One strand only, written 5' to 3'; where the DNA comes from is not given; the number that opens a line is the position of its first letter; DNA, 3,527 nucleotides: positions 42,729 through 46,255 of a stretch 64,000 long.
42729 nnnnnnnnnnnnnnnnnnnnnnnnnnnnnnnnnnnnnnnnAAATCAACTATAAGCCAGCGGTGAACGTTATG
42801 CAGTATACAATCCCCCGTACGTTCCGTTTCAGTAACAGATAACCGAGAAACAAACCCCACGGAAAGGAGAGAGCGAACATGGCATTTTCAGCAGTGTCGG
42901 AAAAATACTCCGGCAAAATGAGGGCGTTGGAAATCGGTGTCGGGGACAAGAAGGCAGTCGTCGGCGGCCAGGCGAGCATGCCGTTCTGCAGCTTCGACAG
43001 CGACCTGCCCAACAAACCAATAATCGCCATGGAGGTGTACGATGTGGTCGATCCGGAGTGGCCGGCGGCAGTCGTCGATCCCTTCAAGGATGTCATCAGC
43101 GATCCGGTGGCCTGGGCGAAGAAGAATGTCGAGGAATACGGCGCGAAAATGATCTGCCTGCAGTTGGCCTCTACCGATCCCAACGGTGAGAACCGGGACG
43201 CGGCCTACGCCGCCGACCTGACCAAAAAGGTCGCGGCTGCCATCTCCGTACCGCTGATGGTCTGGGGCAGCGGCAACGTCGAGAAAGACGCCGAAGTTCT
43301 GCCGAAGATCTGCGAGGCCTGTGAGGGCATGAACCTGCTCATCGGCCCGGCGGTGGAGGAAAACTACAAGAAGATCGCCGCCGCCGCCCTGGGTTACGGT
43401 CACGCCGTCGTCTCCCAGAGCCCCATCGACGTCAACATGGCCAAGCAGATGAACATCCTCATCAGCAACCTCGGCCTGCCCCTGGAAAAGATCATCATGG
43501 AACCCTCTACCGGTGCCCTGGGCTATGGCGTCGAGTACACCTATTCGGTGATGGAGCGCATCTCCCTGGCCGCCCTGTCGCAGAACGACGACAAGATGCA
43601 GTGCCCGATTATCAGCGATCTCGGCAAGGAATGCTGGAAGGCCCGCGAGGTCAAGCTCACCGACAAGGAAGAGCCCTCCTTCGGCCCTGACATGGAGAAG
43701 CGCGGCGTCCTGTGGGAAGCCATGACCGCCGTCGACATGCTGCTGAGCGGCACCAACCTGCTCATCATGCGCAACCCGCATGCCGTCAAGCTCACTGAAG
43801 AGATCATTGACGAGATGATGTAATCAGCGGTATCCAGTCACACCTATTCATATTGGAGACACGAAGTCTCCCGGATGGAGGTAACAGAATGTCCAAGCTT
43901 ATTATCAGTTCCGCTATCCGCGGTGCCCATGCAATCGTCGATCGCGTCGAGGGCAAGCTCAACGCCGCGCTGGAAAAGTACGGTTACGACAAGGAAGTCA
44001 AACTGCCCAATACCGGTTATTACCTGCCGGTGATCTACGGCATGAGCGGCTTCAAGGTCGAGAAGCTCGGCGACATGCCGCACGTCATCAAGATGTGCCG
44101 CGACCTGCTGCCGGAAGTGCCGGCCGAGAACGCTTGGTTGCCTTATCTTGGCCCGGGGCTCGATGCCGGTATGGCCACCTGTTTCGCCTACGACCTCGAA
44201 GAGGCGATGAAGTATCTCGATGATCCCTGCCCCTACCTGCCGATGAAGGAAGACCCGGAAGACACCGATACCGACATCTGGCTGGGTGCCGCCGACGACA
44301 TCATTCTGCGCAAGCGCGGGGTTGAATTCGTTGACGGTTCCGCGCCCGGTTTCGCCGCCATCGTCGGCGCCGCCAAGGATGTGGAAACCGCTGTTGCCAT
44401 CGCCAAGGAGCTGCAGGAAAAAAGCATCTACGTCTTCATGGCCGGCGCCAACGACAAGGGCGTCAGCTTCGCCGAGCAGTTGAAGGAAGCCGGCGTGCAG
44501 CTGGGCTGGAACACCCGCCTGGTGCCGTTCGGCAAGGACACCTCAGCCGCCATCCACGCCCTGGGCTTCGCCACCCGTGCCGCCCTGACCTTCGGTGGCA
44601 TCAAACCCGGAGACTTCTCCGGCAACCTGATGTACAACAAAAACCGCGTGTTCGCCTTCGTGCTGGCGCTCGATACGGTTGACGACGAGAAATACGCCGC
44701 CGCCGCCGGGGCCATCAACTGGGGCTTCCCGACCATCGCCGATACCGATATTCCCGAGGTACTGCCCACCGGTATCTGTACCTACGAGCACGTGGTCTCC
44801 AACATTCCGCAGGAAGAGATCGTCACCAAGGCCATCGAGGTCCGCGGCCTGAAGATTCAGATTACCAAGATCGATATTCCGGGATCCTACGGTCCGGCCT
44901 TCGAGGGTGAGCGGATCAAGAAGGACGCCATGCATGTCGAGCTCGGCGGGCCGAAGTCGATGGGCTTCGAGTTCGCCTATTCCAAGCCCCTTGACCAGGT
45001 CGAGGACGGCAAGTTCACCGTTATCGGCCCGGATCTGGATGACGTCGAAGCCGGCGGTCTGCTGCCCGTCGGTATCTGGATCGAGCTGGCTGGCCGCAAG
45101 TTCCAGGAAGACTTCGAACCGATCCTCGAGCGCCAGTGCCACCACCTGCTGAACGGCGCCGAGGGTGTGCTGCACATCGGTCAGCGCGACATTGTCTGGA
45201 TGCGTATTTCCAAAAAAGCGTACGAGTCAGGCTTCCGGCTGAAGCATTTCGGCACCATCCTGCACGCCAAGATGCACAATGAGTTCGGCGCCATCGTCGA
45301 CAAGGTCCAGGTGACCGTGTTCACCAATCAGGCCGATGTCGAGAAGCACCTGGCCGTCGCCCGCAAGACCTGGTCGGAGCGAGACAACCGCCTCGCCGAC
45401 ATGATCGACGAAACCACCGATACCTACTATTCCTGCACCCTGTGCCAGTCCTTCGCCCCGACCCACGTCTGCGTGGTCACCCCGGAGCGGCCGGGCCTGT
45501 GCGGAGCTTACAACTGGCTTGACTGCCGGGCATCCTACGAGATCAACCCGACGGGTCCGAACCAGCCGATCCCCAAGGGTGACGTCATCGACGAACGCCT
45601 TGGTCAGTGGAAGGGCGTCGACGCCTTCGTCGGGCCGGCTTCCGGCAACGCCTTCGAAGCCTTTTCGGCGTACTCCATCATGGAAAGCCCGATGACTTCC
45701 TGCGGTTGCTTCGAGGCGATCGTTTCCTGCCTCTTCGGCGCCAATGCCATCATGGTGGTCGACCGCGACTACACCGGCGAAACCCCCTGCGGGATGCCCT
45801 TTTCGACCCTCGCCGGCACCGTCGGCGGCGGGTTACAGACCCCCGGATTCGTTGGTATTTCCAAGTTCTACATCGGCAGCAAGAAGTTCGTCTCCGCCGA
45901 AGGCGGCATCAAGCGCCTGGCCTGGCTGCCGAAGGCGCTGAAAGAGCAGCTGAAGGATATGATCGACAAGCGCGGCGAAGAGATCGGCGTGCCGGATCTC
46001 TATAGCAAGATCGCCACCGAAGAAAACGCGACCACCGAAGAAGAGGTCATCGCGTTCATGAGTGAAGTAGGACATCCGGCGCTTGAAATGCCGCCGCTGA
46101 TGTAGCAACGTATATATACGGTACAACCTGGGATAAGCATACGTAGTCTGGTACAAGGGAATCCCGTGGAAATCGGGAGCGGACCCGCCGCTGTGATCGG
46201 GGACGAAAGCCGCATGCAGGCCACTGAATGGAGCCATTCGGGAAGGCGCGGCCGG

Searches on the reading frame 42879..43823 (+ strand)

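Call 4: search_protein_families(library=pfam, proteins=[window:42879-43823:+])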
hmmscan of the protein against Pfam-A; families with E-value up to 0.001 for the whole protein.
window:42879-43823:+ (314 aa): 1 family
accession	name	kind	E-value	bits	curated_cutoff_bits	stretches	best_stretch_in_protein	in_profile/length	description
PF03599.22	CdhD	-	3.6e-48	164.7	24.8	1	18-258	3-224/387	CO dehydrogenase/acetyl-CoA synthase delta subunit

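Call 5: search_protein_families(library=ncbifam, proteins=[window:42879-43823:+])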
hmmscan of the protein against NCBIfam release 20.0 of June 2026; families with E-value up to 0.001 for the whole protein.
window:42879-43823:+ (314 aa): 7 families
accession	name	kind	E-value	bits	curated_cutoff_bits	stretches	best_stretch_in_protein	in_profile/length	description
NF003377.0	PRK04452.1-3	subfamily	9.4e-143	476.3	527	1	1-314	1-313/432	acetyl-CoA decarbonylase/synthase complex subunit delta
NF003376.0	PRK04452.1-2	subfamily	6.1e-118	393.2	280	1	1-314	1-312/313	acetyl-CoA decarbonylase/synthase complex subunit delta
NF040759.1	WLP_AcsD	exception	1.6e-97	326.5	430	1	3-314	1-312/312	acetyl-CoA decarbonylase/synthase complex subunit delta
NF003375.0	PRK04452.1-1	subfamily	4.4e-83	279.7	488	1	20-314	129-424/442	acetyl-CoA decarbonylase/synthase complex subunit delta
TIGR00381.1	cdhD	equivalog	1.1e-72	245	252.9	1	3-311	64-371/389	CO dehydrogenase/acetyl-CoA synthase subunit delta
NF003378.0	PRK04452.1-4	subfamily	3.5e-69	233.5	634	1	4-310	62-362/384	acetyl-CoA decarbonylase/synthase complex subunit delta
NF003195.0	PRK04165.1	equivalog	1.5e-11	43.9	306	1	5-302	52-301/450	acetyl-CoA decarbonylase/synthase complex subunit gamma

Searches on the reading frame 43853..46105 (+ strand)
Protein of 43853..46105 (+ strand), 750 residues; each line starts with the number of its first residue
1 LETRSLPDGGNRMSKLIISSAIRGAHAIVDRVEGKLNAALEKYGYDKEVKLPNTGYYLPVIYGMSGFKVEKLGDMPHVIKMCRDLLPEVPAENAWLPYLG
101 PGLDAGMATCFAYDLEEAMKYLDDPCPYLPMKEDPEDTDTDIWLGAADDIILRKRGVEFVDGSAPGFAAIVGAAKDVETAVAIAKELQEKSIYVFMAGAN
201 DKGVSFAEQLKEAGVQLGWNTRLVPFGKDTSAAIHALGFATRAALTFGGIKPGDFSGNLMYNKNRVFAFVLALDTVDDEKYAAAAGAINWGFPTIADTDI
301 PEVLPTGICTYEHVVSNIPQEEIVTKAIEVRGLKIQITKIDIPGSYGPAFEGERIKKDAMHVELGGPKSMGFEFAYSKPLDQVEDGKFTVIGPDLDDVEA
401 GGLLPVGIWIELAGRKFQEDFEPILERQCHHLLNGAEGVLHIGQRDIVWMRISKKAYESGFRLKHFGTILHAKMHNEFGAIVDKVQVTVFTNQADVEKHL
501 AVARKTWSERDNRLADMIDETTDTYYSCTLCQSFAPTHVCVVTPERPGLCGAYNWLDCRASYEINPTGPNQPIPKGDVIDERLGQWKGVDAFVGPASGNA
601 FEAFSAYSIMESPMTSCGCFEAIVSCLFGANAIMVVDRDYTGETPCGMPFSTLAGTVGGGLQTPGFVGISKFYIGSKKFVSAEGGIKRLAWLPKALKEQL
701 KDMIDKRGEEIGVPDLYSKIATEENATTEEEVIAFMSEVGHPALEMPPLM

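Call 4: search_protein_families(library=pfam, proteins=[window:43853-46105:+])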
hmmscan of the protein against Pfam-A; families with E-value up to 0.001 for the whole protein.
window:43853-46105:+ (750 aa): 3 families
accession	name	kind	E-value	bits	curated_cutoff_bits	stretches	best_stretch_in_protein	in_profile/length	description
PF19436.4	ACS_CODH_B_C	-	1.3e-114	382.3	25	1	507-750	1-245/245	ACS/CODH beta subunit C-terminal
PF03598.20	CdhC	-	7.3e-62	208.3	24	1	342-496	1-155/155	CO dehydrogenase/acetyl-CoA synthase complex beta subunit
PF18537.6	CODH_A_N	-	2.6e-27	95.1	32.2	1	33-122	1-83/83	Carbon monoxide dehydrogenase subunit alpha N-terminal domain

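Call 5: search_protein_families(library=ncbifam, proteins=[window:43853-46105:+])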
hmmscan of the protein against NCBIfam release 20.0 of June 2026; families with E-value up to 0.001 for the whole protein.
window:43853-46105:+ (750 aa): 4 families
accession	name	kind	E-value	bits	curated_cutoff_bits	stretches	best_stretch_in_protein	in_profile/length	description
NF040764.1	CODH_ACS_al_bet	equivalog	0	1027.9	800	1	22-750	1-705/705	acetyl-CoA decarbonylase/synthase complex subunit alpha/beta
NF007078.0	PRK09529.1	subfamily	1.2e-303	1008.7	809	1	13-750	1-710/710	bifunctional acetyl-CoA decarbonylase/synthase complex subunit alpha/beta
NF003379.0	PRK04456.1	domain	1.7e-140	468.8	372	1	341-745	4-400/464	acetyl-CoA decarbonylase/synthase complex subunit beta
TIGR00316.1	cdhC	equivalog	6.6e-139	463.7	355.95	1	340-745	3-397/460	CO dehydrogenase/CO-methylating acetyl-CoA synthase complex subunit beta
